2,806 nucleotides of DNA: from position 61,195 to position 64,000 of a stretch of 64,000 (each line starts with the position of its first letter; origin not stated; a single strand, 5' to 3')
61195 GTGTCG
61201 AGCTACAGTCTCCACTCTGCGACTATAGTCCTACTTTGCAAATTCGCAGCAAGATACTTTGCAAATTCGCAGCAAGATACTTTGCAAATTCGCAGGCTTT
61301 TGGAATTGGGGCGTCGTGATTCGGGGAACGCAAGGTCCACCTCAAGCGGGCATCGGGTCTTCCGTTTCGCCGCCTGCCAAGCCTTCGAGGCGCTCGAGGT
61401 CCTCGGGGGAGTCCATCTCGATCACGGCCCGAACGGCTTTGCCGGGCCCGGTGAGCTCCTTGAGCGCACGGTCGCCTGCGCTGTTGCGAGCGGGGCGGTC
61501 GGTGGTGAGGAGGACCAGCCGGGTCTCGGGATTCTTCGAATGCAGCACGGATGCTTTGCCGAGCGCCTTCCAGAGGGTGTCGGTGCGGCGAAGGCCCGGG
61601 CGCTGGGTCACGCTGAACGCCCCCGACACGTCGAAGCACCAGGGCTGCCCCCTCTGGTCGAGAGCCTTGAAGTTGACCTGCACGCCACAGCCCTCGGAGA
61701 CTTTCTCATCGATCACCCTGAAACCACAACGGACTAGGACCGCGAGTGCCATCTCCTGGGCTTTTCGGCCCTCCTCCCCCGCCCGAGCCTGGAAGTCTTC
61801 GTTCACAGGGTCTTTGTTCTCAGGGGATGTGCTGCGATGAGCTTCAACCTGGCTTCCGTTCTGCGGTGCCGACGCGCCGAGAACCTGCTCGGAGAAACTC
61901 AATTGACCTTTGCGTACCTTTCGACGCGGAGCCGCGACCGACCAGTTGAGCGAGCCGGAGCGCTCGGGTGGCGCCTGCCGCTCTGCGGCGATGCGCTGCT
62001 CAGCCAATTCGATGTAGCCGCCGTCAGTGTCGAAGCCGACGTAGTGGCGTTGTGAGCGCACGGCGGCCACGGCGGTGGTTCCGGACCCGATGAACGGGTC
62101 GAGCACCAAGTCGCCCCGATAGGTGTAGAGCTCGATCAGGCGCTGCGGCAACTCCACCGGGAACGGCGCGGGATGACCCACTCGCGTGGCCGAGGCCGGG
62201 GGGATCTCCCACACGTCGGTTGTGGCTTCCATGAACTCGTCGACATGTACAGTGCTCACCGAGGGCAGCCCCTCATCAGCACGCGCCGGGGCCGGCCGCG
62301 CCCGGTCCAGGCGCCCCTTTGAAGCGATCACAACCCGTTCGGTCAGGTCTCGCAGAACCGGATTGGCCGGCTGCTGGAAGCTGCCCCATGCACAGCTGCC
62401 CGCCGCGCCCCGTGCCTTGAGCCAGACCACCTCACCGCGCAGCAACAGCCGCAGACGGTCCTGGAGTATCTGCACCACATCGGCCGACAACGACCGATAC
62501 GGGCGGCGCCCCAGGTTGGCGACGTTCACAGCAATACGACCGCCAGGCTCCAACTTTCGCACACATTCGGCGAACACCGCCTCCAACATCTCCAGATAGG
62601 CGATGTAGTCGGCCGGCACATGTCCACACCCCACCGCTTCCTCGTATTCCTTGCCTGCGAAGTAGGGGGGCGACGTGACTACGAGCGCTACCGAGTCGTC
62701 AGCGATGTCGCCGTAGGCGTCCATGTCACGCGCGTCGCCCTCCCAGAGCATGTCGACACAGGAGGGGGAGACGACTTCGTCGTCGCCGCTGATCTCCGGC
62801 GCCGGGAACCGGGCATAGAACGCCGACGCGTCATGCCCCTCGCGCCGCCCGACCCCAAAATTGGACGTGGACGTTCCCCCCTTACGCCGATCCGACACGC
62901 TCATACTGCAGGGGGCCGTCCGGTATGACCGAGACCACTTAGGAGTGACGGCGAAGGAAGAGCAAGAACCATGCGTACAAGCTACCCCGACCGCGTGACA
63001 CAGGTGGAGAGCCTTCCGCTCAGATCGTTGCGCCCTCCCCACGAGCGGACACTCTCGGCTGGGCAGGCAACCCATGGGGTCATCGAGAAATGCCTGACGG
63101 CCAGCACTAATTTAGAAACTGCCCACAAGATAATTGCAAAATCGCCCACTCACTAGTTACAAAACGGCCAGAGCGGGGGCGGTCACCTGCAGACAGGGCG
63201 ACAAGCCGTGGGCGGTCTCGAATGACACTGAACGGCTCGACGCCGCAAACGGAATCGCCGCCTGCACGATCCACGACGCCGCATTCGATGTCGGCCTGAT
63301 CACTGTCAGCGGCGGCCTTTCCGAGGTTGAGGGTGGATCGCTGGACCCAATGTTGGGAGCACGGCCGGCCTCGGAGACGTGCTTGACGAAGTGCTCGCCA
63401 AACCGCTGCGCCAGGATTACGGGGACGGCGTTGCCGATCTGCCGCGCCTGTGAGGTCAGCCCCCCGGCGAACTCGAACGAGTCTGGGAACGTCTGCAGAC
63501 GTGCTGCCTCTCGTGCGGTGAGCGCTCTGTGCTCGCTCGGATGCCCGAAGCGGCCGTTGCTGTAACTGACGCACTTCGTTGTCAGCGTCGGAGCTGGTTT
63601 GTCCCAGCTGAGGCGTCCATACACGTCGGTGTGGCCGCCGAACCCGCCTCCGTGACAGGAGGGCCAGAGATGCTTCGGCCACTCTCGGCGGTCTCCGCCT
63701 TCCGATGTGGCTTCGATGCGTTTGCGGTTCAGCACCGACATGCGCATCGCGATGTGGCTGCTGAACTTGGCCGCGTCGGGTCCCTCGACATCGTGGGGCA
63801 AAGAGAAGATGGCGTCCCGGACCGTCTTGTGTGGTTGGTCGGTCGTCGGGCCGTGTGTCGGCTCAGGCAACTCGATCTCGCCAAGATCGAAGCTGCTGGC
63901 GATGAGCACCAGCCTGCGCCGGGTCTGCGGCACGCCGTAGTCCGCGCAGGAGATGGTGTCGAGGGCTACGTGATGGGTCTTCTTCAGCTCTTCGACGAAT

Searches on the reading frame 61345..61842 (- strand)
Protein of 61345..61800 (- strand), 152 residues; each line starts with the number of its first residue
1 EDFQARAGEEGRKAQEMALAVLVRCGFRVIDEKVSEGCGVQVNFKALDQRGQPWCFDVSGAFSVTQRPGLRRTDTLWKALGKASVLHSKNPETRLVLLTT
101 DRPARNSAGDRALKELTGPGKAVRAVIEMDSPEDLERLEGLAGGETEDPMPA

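Call 38: search_protein_families(library=pfam, proteins=[window:61345-61800:-], max_evalue=10)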
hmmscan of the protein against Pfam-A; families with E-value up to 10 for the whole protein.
window:61345-61800:- (152 aa): 0 families

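Call 49: predict_structure(alignment_id=A1)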
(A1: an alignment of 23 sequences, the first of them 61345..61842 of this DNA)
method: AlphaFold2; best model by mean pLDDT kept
length: 166 residues; sequences in the alignment: 23
mean_pLDDT: 85.1   pTM: 0.79
mean pLDDT of the five models: 85.1, 84.7, 84.1, 83.5, 83.1
residues with pLDDT >= 90: 106; 70-90: 25; 50-70: 28; < 50: 7
segments of 3 or more residues with pLDDT < 50: 164-166
pLDDT, mean of each block of 10 residues (from residue 1): 53 70 88 98 97 96 97 65 62 94 95 91 92 95 96 93 52
secondary structure, 60 per line:
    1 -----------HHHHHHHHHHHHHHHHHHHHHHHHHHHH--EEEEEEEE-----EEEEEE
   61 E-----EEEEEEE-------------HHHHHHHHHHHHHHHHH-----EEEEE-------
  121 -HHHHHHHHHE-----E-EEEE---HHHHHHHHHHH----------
elements in order: H12-39 E42-49 E55-61 E67-73 H87-103 E109-113 H122-130 E139-142 H146-156

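Call 52: fold_search(model_id=the predicted structure, library=pdb)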
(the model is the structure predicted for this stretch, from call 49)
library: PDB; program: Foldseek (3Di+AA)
matches with E <= 10: 434; with E <= 0.001: 0
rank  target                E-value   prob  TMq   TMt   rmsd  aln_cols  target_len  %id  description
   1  2vld_B                6.2e-03  1.00  0.41  0.32   4.3       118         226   15  crystal structure of a repair endonuclease from Pyrococcus abyssi (released 2009-05-19)
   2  2vld_A                7.4e-03  1.00  0.41  0.32   4.3       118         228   15  crystal structure of a repair endonuclease from Pyrococcus abyssi (released 2009-05-19)
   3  4dap                  7.9e-03  0.99  0.42  0.31   5.0       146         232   16  The structure of Escherichia coli SfsA (released 2013-08-14)
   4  5gke_A                1.3e-02  0.98  0.39  0.29   4.8       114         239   14  Structure of EndoMS-dsDNA1 complex (released 2016-11-02)
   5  3dnx                  4.8e-02  0.95  0.36  0.40   4.1        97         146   18  SPO1766 protein of unknown function from Silicibacter pomeroyi. (released 2008-09-02)
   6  3me8_B                2.6e-01  0.21  0.26  0.27   8.4       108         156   16  Crystal structure of putative electron transfer protein aq_2194 from Aquifex aeolicus VF5 (released 2010-04-14)
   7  6ut7_G                2.9e-01  0.38  0.35  0.17   7.6       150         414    9  Fitted model for the tetradecameric assembly of Thermococcus gammatolerans McrB AAA+ hexamers with bound McrC (released 2020-10-21)
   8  6p7u_B                3.5e-01  0.13  0.24  0.12   7.7        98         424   14  CRYSTAL STRUCTURE OF THE CARBOXYLTRANSFERASE SUBUNIT OF ACC (ACCD6) IN COMPLEX WITH INHIBITOR QUIZALOFOP-P FROM MYCOBA (released 2020-06-10)
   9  6q6i                  3.8e-01  0.51  0.30  0.08   3.9        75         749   16  Lysine decarboxylase A from Pseudomonas aeruginosa (released 2019-09-25)
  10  6s48_A                4.0e-01  0.20  0.32  0.25  10.5       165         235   11  AvaII RESTRICTION ENDONUCLEASE IN COMPLEX WITH PARTIALLY CLEAVED dsDNA (released 2020-05-20)
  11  7xpi                  4.3e-01  0.20  0.24  0.12  17.9       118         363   12  Structure of a oxidoreductase (released 2023-06-14)
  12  6p7u_C                4.8e-01  0.11  0.24  0.13   7.7        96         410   14  CRYSTAL STRUCTURE OF THE CARBOXYLTRANSFERASE SUBUNIT OF ACC (ACCD6) IN COMPLEX WITH INHIBITOR QUIZALOFOP-P FROM MYCOBA (released 2020-06-10)
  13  6p7u_D                4.8e-01  0.11  0.24  0.12   7.7       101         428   14  CRYSTAL STRUCTURE OF THE CARBOXYLTRANSFERASE SUBUNIT OF ACC (ACCD6) IN COMPLEX WITH INHIBITOR QUIZALOFOP-P FROM MYCOBA (released 2020-06-10)
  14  7kr2_A                5.5e-01  0.13  0.25  0.23  12.5       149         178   11  ClpP from Neisseria meningitidis - Compressed conformation (released 2021-11-24)
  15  4ktw_A                5.8e-01  0.14  0.25  0.25   8.3       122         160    9  Lactococcus phage 67 RuvC - apo form (released 2013-08-14)
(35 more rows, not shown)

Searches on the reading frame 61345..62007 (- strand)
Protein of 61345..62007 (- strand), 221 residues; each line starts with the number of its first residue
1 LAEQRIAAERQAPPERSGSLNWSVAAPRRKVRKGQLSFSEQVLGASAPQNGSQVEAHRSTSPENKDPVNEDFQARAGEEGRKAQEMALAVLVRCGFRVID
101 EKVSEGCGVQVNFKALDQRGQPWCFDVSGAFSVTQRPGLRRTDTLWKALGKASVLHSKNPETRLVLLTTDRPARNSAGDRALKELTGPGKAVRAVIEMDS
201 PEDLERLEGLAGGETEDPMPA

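Call 37: search_solved_structures(query=window:61345-62007:-, max_evalue=10)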
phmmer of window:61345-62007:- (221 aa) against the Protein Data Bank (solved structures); distinct sequences matched with E-value up to 10: 2.
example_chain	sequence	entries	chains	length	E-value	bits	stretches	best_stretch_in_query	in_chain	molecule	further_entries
4rv1_A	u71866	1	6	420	0.0075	19.4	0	165-208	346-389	Engineered Protein OR497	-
4hxt_A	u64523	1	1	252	0.017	18.2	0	165-208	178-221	De Novo Protein OR329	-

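Call 38: search_protein_families(library=pfam, proteins=[window:61345-62007:-], max_evalue=10)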
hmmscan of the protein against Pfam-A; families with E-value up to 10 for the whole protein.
window:61345-62007:- (221 aa): 0 families

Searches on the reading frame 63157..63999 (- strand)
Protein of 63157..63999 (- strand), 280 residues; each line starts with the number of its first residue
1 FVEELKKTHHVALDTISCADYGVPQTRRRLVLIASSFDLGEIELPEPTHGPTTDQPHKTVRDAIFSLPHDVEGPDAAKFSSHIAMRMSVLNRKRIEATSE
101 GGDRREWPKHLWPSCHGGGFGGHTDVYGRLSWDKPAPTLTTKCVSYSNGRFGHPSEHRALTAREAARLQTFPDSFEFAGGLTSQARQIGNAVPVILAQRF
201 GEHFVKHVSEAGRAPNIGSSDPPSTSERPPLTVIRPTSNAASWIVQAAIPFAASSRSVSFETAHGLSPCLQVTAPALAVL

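Call 4: search_protein_families(library=pfam, proteins=[window:63157-63999:-], max_evalue=0.01)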
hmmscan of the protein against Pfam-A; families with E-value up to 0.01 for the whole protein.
window:63157-63999:- (280 aa): 1 family
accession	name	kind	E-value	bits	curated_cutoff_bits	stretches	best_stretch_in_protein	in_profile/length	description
PF00145.23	DNA_methylase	-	9.4e-24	84.9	22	1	10-203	136-321/324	C-5 cytosine-specific DNA methylase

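Call 5: search_protein_families(library=padloc, proteins=[window:63157-63999:-], max_evalue=0.01)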
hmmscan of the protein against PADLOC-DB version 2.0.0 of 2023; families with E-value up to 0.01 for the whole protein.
window:63157-63999:- (280 aa): 47 families (the best 25 are shown)
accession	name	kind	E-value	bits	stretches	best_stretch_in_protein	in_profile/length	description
PDLC03378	MTase_II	-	5.1e-51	172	1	6-210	137-332/344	Type II methyltransferase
PDLC00033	DruM2|DruM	-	3.5e-49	166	1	3-209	157-365/368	DNA cytosine methylase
PDLC03234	MTase_II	-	6.6e-40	135.5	1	10-210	149-368/375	Type II methyltransferase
PDLC03326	MTase_II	-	4.4e-34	116.3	1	13-211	153-379/412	Type II methyltransferase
PDLC02656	DrmMII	-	1e-32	111.6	2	123-210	385-471/491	DrmMII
PDLC02651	DrmMII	-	9.1e-29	98.5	1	11-211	149-360/371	DrmMII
PDLC02650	DrmMII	-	1.7e-28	97.7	1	10-204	217-414/435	DrmMII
PDLC03237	MTase_II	-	1.4e-27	94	2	123-208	706-791/1036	Type II methyltransferase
PDLC03225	MTase_II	-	1.6e-24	84.5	2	78-206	471-596/615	Type II methyltransferase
PDLC03307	MTase_II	-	2.2e-24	84.4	1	8-211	162-372/382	Type II methyltransferase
PDLC00026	DruM2|DruM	-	4.1e-24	83.8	1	11-210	143-320/336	DNA cytosine methylase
PDLC02648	DrmMII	-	3.6e-23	80.1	2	91-206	330-449/468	DrmMII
PDLC03272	MTase_II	-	6.5e-23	79.5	1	12-211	212-393/407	Type II methyltransferase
PDLC03330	MTase_II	-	1.5e-21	74.7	1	10-208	239-426/430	Type II methyltransferase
PDLC03279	MTase_II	-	2.6e-21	73.6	1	121-208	266-353/587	Type II methyltransferase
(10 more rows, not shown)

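Call 6: search_protein_families(library=ncbifam, proteins=[window:63157-63999:-], max_evalue=0.01)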
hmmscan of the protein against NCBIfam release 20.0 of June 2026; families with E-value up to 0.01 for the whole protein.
window:63157-63999:- (280 aa): 1 family
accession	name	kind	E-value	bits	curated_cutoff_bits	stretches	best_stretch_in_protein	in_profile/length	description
TIGR00675.1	dcm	superfamily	2.9e-17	63.3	100.65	1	10-201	135-326/329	DNA (cytosine-5-)-methyltransferase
